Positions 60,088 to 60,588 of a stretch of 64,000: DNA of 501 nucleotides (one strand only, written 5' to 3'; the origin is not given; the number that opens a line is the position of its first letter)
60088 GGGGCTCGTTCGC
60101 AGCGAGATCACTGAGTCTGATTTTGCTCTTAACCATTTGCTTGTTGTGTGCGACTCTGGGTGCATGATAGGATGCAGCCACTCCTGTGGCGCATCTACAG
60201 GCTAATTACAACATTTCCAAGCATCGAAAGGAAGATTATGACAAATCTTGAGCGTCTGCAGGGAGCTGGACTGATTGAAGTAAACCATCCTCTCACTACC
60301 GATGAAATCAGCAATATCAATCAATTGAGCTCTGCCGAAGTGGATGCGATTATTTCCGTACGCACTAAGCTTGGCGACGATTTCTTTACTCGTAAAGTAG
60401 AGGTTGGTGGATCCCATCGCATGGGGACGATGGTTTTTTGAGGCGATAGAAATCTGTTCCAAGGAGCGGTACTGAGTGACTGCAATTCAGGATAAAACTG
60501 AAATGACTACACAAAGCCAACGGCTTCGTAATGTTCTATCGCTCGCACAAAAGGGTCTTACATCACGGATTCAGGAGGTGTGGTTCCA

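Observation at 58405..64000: Candidate undescribed RiPP-like system: cyclase-less LanM dehydratase + Cys-free peptide + HO-like diiron oxidase + kinase-TPR + peptidase-like ORF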

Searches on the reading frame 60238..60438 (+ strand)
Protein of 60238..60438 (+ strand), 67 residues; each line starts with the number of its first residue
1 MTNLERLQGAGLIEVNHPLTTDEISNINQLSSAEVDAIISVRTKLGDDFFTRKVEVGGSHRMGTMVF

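Call 53: search_protein_representatives(alignment_id=A5)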
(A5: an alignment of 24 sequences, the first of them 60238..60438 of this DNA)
Query: 24 sequences, 67 profile positions. Proteins with E-value up to 0.001 (for the whole library): 396; up to 1e-10: 27; up to 1e-30: 0. The best 150 are listed.
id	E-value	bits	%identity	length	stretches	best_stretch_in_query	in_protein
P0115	5.5e-26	106.6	-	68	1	1-67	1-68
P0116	1.6e-25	105.2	-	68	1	1-67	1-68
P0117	2.9e-19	85.1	-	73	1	1-50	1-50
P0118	5.8e-19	84.1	-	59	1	1-62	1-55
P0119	7.5e-16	74.2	-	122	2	1-49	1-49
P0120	1.4e-15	73.3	-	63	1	1-58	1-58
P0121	7.4e-15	71.0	-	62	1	1-54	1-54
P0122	3.7e-14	68.7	-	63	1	1-56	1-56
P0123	4.5e-14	68.5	-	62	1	1-54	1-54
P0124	9.4e-14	67.4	-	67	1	1-55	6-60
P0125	4.8e-13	65.2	-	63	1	1-54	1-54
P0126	5.6e-13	65.0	-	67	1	1-54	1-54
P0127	1.3e-12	63.8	-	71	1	3-57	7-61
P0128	1.7e-12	63.4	-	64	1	1-54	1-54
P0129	2.3e-12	63.0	-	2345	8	24-46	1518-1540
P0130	4.2e-12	62.2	-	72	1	1-58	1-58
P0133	1.5e-11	60.4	-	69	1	1-59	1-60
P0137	5.3e-11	58.6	-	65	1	1-63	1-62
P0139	8.4e-11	58.0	-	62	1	2-46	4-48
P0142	1.4e-10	57.3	-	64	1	1-50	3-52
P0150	1.0e-09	54.5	-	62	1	1-60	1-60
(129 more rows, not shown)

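Call 55: find_encoding_contigs(protein=P0120, flank=7000, max_places=2)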
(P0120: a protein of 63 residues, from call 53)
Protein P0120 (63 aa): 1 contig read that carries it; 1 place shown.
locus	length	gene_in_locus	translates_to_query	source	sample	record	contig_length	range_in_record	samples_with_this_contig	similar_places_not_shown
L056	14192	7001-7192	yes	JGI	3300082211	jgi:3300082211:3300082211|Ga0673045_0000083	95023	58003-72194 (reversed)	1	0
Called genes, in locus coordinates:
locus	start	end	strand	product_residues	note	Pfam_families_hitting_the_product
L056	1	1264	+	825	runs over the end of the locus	PF02861:Clp_N, PF00004:AAA, PF17871:AAA_lid_9, PF00158:Sigma54_activat, PF00004:AAA, PF07724:AAA_2, PF07728:AAA_5, PF10431:ClpB_D2-small, +7 more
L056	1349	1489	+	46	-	-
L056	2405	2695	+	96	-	PF04365:BrnT_toxin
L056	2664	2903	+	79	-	-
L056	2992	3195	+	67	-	PF07724:AAA_2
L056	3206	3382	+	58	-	-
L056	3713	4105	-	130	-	-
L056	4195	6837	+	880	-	PF22666:Glyco_hydro_2_N2, PF00703:Glyco_hydro_2, PF17753:Ig_mannosidase (faint), PF18368:Ig_GlcNase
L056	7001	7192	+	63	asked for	-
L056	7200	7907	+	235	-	PF14518:Haem_oxygenas_2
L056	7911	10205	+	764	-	PF00069:Pkinase, PF07714:PK_Tyr_Ser-Thr, PF14531:Kinase-like (faint), PF13414:TPR_11 (faint), PF14559:TPR_19 (faint), PF13431:TPR_17 (faint), PF00515:TPR_1 (faint), PF13432:TPR_16 (weak), +3 more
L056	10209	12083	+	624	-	PF04055:Radical_SAM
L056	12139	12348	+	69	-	-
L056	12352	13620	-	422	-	PF00514:Arm (faint), PF02985:HEAT (faint), PF03130:HEAT_PBS (faint), PF13646:HEAT_2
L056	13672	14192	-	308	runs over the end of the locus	PF04674:Phi_1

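Call 56: find_encoding_contigs(protein=P0133, flank=7000, max_places=2)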
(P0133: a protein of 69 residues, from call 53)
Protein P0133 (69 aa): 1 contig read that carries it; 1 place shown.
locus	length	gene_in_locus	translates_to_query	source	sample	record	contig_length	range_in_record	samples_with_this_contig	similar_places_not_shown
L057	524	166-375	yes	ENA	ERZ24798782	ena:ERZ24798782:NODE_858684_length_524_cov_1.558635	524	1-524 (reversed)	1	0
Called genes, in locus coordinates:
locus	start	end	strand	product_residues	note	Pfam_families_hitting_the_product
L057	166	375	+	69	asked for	-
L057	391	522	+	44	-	?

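Call 57: find_encoding_contigs(protein=P0142, flank=7000, max_places=2)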
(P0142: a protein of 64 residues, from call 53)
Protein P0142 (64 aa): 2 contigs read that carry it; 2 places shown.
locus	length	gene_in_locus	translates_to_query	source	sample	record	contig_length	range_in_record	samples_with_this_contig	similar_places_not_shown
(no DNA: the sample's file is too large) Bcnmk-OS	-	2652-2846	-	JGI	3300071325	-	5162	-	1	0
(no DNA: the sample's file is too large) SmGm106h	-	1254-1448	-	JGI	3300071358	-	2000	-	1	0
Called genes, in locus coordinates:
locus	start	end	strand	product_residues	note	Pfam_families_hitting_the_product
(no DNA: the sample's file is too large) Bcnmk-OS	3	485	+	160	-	?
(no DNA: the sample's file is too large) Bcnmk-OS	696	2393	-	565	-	PF05960:DUF885 (faint)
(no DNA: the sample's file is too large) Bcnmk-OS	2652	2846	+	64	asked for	-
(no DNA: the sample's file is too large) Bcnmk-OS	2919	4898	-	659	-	PF02310:B12-binding (faint), PF04055:Radical_SAM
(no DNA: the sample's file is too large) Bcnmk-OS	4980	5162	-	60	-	?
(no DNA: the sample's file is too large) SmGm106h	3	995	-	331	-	?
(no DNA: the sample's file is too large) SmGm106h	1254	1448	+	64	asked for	-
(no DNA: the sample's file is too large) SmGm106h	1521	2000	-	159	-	?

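Call 60: search_protein_families(library=ncbifam, proteins=[L056:7001-7189:+, L056:7200-7904:+, L056:7911-10202:+, L056:10209-12080:+, L056:12139-12345:+, P0121, P0127, P0130, P0142], max_evalue=0.01)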
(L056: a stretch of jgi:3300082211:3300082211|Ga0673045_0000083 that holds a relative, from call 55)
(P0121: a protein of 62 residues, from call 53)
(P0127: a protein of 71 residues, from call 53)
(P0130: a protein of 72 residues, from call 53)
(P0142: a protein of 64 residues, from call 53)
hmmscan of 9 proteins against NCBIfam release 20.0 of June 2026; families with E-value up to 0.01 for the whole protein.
L056:7001-7189:+ (63 aa): 1 family
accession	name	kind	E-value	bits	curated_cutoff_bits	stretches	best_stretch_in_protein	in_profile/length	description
NF045560.1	aroma_sacti_dom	domain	2.7e-05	24.3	30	1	3-47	2-44/52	aroma-sacti cluster domain-containing protein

L056:7200-7904:+ (235 aa): 0 families

L056:7911-10202:+ (764 aa): 37 families (the best 25 are shown)
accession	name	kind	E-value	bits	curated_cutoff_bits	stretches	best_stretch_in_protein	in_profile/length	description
NF033483.0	PknB_PASTA_kin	equivalog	2.8e-92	310.6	450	1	6-277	6-278/563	Stk1 family PASTA domain-containing Ser/Thr kinase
NF052427.1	StpK7MSMEG_1200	equivalog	1.5e-61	208.6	900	1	3-297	3-298/601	serine/threonine protein kinase StpK7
NF047741.1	antiphage_MADS6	equivalog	2.3e-50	171.7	460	2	98-278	288-471/612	methylation-associated defense system protein kinase MAD6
NF009651.0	PRK13184.1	equivalog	7.6e-47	159.8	839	1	6-268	1-291/932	serine/threonine-protein kinase PknD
TIGR03903.1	TOMM_kin_cyc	equivalog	1.7e-37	128.8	705.75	1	34-290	5-274/1267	TOMM system kinase/cyclase fusion protein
NF038150.1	lanthi_synth_IV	equivalog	5.1e-29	101.2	650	1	6-275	188-460/851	class IV lanthionine synthetase LanL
NF053615.1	SerThrKinAfsKStmc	equivalog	2.1e-28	99.4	1300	1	4-290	10-289/809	protein serine/threonine kinase AfsK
NF033442.0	BREX_PglW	equivalog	6.9e-25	87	990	1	6-295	511-799/1391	BREX system serine/threonine kinase PglW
NF009037.0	PRK12370.1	equivalog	1.1e-17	63.7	589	1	293-618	108-430/553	HilA/EilA family virulence transcriptional regulator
NF038151.1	lanthi_synth_III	equivalog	8.6e-17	60.8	575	1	8-203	221-424/833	class III lanthionine synthetase LanKC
TIGR02917.1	PEP_TPR_lipo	equivalog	1.1e-15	56.6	312.2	1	600-728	301-429/899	XrtA/PEP-CTERM system TPR-repeat protein PrsT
NF011464.0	PRK14879.1-7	equivalog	1.9e-12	47.4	246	1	50-157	49-152/221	Kae1-associated kinase Bud32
NF043056.1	T4SS_LegK1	equivalog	3.3e-12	45.8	550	1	103-200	184-282/516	Dot/Icm T4SS effector kinase LegK1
NF011463.0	PRK14879.1-4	equivalog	4.3e-12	45.9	188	1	43-160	54-166/237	Kae1-associated kinase Bud32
TIGR03724.2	arch_bud32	equivalog_domain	6.7e-12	45.3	125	1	46-160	32-137/193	KEOPS complex kinase/ATPase Bud32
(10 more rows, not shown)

L056:10209-12080:+ (624 aa): 14 families
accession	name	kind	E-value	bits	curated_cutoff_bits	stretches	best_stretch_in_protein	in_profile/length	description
TIGR03975.1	rSAM_ocin_1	subfamily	5.2e-194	646.2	281.85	1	3-604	1-606/606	RiPP maturation radical SAM C-methyltransferase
NF050148.1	rSAM_ApyD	equivalog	3e-24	85.4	750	1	115-425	54-359/645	RiPP biosynthesis radical SAM protein ApyD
TIGR02026.1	BchE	equivalog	7e-17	61.4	481.35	1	140-476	71-405/497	magnesium-protoporphyrin IX monomethyl ester anaerobic oxidative cyclase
TIGR03471.1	HpnJ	equivalog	3e-13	49.5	577.6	1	261-418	195-351/472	hopanoid biosynthesis associated radical SAM protein HpnJ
TIGR04072.2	rSAM_ladder_B12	equivalog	4.3e-12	45.4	360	1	167-426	101-344/443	lipid biosynthesis B12-binding/radical SAM protein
TIGR04013.1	B12_SAM_MJ_1487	hypoth_equivalog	1.3e-11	44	251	2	109-294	16-181/382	TIGR04013 family B12-binding domain/radical SAM domain-containing protein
TIGR04385.1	B12_rSAM_cofa1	equivalog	1.9e-11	43.8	450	1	177-420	111-352/438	B12 lower ligand biosynthesis radical SAM protein BzaD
TIGR04479.1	bcpD_PhpK_rSAM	subfamily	1.9e-11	43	600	1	257-460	235-435/504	PhpK family radical SAM P-methyltransferase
TIGR04367.1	HpnR_B12_rSAM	equivalog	8.4e-11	41.1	650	1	128-411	53-332/490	hopanoid C-3 methylase HpnR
NF033712.0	B12_rSAM_KedN5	subfamily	1.2e-09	37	700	1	134-420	61-358/624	KedN5 family methylcobalamin-dependent radical SAM C-methyltransferase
TIGR04014.1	B12_SAM_MJ_0865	equivalog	2.3e-09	36.5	360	1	370-429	274-333/434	methyl-coenzyme M reductase glutamine C-methyltransferase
NF038361.1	rSAM_Sden_1168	equivalog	3.6e-08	32.4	575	1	185-419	195-438/560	Sden_1168 family B12-binding radical SAM P-methyltransferase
NF040546.1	rSAM_CUAEP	equivalog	0.0002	20.2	500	1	355-484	263-396/468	CUAEP/CCAEP-tail radical SAM (seleno)protein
TIGR04295.1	B12_rSAM_oligo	hypoth_equivalog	0.00023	20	400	1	266-390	203-319/422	TIGR04295 family B12-binding domain-containing radical SAM protein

L056:12139-12345:+ (69 aa): 0 families

P0121 (62 aa): 2 families
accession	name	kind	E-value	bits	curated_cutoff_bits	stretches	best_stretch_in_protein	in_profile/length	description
NF045560.1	aroma_sacti_dom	domain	3.5e-07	30.4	30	1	3-47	2-44/52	aroma-sacti cluster domain-containing protein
NF045559.1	sacti_RiPP_CxC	equivalog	0.0022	18.4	75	1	4-47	6-47/87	StsA-related sactipeptide RiPP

P0127 (71 aa): 3 families
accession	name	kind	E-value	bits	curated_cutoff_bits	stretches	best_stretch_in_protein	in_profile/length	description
NF045560.1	aroma_sacti_dom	domain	1.1e-06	28.7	30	1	7-51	2-44/52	aroma-sacti cluster domain-containing protein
NF045559.1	sacti_RiPP_CxC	equivalog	2e-05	24.9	75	1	8-66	6-63/87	StsA-related sactipeptide RiPP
NF050010.1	Zn_HExGHH_YpfJ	equivalog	0.00027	20.6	250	1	14-70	210-258/285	KPN_02809 family neutral zinc metallopeptidase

P0130 (72 aa): 2 families
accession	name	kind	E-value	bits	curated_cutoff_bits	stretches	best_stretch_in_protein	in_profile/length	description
NF045560.1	aroma_sacti_dom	domain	3.2e-08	33.7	30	1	3-45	2-42/52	aroma-sacti cluster domain-containing protein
NF045559.1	sacti_RiPP_CxC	equivalog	0.00011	22.5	75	1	6-46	8-46/87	StsA-related sactipeptide RiPP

P0142 (64 aa): 2 families
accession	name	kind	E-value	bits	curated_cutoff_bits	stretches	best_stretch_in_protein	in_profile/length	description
NF045560.1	aroma_sacti_dom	domain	2.7e-09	37.1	30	1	5-51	2-46/52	aroma-sacti cluster domain-containing protein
NF045559.1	sacti_RiPP_CxC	equivalog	3e-08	34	75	1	1-52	1-50/87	StsA-related sactipeptide RiPP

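Call 72: list_cluster_members(proteins=[P0115, P0118, P0120, P0121, P0127, P0130, P0137, P0139, P0142, P0150])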
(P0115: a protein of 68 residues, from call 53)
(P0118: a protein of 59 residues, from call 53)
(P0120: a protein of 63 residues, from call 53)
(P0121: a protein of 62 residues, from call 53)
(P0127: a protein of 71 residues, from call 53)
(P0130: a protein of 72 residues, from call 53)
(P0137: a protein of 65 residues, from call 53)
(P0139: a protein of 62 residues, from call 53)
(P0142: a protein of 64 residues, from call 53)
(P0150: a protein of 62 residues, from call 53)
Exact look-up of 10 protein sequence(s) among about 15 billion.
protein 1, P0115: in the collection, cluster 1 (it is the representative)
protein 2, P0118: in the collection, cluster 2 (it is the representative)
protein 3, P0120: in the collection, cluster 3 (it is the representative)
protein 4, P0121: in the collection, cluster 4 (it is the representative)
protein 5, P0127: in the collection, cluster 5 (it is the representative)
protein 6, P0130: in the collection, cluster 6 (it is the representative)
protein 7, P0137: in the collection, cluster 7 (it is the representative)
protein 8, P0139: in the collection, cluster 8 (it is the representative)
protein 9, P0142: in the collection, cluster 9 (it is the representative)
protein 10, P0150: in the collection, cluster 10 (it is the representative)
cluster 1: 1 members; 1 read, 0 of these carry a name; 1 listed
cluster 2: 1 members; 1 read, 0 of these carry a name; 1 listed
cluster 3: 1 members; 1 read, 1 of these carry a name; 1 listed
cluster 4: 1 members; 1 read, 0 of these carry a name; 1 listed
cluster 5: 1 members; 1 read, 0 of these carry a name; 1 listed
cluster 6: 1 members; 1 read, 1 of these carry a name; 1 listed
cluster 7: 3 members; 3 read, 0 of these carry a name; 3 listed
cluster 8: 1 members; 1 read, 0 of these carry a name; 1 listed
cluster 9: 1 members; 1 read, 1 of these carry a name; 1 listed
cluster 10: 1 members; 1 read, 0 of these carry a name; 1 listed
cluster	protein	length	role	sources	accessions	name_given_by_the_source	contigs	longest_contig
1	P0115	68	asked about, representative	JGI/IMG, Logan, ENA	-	-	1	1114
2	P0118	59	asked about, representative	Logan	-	-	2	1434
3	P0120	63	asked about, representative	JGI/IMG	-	hypothetical protein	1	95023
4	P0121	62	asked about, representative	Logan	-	-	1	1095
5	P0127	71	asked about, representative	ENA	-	-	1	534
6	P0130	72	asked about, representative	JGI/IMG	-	hypothetical protein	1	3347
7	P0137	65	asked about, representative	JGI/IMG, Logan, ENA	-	-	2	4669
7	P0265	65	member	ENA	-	-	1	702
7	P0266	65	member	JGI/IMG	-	-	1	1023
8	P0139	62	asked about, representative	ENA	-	-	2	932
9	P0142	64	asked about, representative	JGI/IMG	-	hypothetical protein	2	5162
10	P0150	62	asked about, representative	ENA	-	-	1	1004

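Call 73: find_encoding_contigs(protein=P0137, flank=5000, max_places=2)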
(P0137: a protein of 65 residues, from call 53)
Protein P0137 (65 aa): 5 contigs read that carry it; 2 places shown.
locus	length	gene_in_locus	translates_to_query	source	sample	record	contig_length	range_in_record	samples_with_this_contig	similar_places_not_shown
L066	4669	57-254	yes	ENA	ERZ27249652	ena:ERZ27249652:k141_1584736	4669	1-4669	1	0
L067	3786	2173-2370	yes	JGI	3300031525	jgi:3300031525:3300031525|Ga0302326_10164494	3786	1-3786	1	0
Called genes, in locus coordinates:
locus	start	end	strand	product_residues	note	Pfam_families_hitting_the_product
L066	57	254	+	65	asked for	-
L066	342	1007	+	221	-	PF14518:Haem_oxygenas_2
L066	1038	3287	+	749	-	PF00069:Pkinase, PF07714:PK_Tyr_Ser-Thr, PF13428:TPR_14 (faint), PF14559:TPR_19 (faint), PF13431:TPR_17 (faint), PF00515:TPR_1 (faint), PF07719:TPR_2 (faint), PF13432:TPR_16 (weak), +3 more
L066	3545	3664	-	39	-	-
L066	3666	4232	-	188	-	PF05163:DinB, PF12867:DinB_2 (weak)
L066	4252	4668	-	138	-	?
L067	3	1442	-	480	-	?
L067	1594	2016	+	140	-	PF01402:RHH_1 (weak), PF08753:NikR_C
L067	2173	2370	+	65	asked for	-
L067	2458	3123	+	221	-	PF14518:Haem_oxygenas_2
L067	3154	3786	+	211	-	?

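Call 74: find_encoding_contigs(protein=P0130, flank=5000, max_places=2)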
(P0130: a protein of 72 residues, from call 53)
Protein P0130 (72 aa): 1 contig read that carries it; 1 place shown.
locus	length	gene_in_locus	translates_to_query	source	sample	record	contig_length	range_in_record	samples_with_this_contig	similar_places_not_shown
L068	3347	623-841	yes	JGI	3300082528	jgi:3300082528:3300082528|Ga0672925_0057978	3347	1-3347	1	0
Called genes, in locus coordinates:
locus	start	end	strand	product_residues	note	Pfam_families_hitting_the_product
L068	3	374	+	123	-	?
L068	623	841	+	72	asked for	-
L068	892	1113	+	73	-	-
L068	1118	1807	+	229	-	PF14518:Haem_oxygenas_2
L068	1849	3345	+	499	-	?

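Call 87: find_homologous_proteins(query=L056:7200-7904:+, max_evalue=1e-10)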
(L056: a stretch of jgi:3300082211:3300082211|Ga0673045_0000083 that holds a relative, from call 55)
Query L056:7200-7904:+ (235 aa): 318 proteins with E <= 1e-10 among 4404 candidates; the best 120 are listed. Only proteins of 129 to 412 residues were searched: fused or split forms outside these lengths cannot appear, so this answer is no evidence that the protein stands alone or is whole; lengths 'longer' or 'shorter' looks for them.
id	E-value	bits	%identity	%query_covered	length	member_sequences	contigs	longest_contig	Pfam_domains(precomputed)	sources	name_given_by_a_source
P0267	2.5e-152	523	100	100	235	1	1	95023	PF14518.12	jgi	jgi:Iron-containing redox enzyme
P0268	1.3e-112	393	79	92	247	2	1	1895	PF14518.12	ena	-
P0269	1.3e-112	393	85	90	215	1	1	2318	PF14518.12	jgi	jgi:hypothetical protein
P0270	8.0e-112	391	82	94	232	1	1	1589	PF14518.12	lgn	-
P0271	1.8e-111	389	79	93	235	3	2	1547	PF14518.12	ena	-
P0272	3.4e-109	382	76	94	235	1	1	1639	PF14518.12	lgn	-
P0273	6.1e-108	378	78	97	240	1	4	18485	PF14518.12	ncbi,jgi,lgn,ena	ncbi:MAG: iron-containing redox enzyme family protein [Bryobacteraceae bacterium]|jgi:hypothetical p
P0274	9.2e-108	377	77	94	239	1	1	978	PF14518.12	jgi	jgi:hypothetical protein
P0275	2.8e-107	376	75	94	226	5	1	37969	PF14518.12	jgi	jgi:hypothetical protein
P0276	1.0e-106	374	75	94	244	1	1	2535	PF14518.12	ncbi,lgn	-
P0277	1.5e-105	370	75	94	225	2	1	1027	PF14518.12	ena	-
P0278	5.5e-105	368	75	94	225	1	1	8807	PF14518.12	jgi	jgi:hypothetical protein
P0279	1.6e-104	367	76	95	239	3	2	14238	PF14518.12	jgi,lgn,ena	-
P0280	4.4e-104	365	75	94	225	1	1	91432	PF14518.12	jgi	-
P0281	8.7e-103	361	74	93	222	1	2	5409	PF14518.12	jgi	jgi:hypothetical protein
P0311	6.0e-90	319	63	94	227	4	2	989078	PF14518.12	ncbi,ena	-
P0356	5.8e-57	211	49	85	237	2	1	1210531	PF14518.12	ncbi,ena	-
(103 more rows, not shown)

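Call 88: find_encoding_contigs(protein=P0311, flank=7000, max_places=1)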
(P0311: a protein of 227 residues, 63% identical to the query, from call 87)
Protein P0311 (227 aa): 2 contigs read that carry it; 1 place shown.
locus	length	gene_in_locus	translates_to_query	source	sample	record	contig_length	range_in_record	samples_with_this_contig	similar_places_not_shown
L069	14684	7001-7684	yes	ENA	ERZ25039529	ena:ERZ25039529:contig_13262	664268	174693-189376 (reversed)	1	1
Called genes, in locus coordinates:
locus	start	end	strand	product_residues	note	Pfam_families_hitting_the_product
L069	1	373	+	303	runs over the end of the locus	-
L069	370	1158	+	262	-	-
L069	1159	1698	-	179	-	PF12867:DinB_2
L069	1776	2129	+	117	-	-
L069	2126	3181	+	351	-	PF00478:IMPDH (faint), PF03060:NMO, PF04481:DUF561 (weak)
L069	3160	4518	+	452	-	PF00083:Sugar_tr, PF07690:MFS_1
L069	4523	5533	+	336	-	PF04909:Amidohydro_2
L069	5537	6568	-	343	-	PF04909:Amidohydro_2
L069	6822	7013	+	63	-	-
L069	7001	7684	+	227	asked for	PF14518:Haem_oxygenas_2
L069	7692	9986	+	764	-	PF00069:Pkinase, PF07714:PK_Tyr_Ser-Thr, PF13424:TPR_12 (faint), PF13432:TPR_16 (faint), PF14531:Kinase-like (weak), PF13431:TPR_17 (faint), PF07719:TPR_2 (faint), PF00515:TPR_1 (faint), +4 more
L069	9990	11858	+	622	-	PF04055:Radical_SAM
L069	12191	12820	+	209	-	-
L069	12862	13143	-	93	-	-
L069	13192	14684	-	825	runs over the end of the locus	PF00343:Phosphorylase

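Call 89: find_encoding_contigs(protein=P0356, flank=7000, max_places=1)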
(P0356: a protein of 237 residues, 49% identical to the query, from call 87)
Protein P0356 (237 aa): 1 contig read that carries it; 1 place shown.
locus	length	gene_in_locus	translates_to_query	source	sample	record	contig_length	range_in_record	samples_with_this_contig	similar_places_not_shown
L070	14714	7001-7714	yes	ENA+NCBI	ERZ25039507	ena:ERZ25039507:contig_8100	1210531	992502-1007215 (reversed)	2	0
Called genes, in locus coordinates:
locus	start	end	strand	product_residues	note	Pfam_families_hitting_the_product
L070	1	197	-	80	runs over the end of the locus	-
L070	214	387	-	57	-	-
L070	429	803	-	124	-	PF01242:PTPS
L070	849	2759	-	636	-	PF04851:ResIII (faint), PF00270:DEAD, PF13307:Helicase_C_2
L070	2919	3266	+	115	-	PF07883:Cupin_2 (weak)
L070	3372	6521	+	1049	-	PF00069:Pkinase, PF01636:APH (faint), PF07714:PK_Tyr_Ser-Thr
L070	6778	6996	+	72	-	-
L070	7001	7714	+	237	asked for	PF14518:Haem_oxygenas_2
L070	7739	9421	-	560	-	PF09286:Pro-kuma_activ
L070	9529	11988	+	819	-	PF00069:Pkinase, PF01636:APH (faint), PF07714:PK_Tyr_Ser-Thr, PF03109:ABC1 (weak), PF13428:TPR_14 (faint), PF13432:TPR_16 (faint), PF14559:TPR_19 (faint), PF21033:RMD1-3 (faint), +4 more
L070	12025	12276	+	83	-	-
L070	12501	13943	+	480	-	PF00005:ABC_tran (faint), PF01926:MMR_HSR1, PF02421:FeoB_N, PF00009:GTP_EFTU (weak), PF01926:MMR_HSR1, PF02421:FeoB_N, PF00009:GTP_EFTU, PF14714:KH_dom-like, +6 more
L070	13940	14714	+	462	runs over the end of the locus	-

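Call 94: search_protein_families(library=padloc, proteins=[window:60238-60438:+], max_evalue=0.001)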
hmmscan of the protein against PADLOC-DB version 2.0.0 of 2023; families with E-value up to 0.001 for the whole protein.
window:60238-60438:+ (67 aa): 0 families

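Call 102: search_protein_families(library=pfam, proteins=[L069:12155-12817:+], max_evalue=0.001)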
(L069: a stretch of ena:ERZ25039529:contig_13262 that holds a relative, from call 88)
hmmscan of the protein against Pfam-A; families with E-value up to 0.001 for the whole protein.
L069:12155-12817:+ (221 aa): 1 family
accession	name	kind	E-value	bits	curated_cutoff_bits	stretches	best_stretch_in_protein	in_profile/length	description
PF07589.16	PEP-CTERM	-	0.0004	20.8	20.7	1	182-206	1-24/24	PEP-CTERM motif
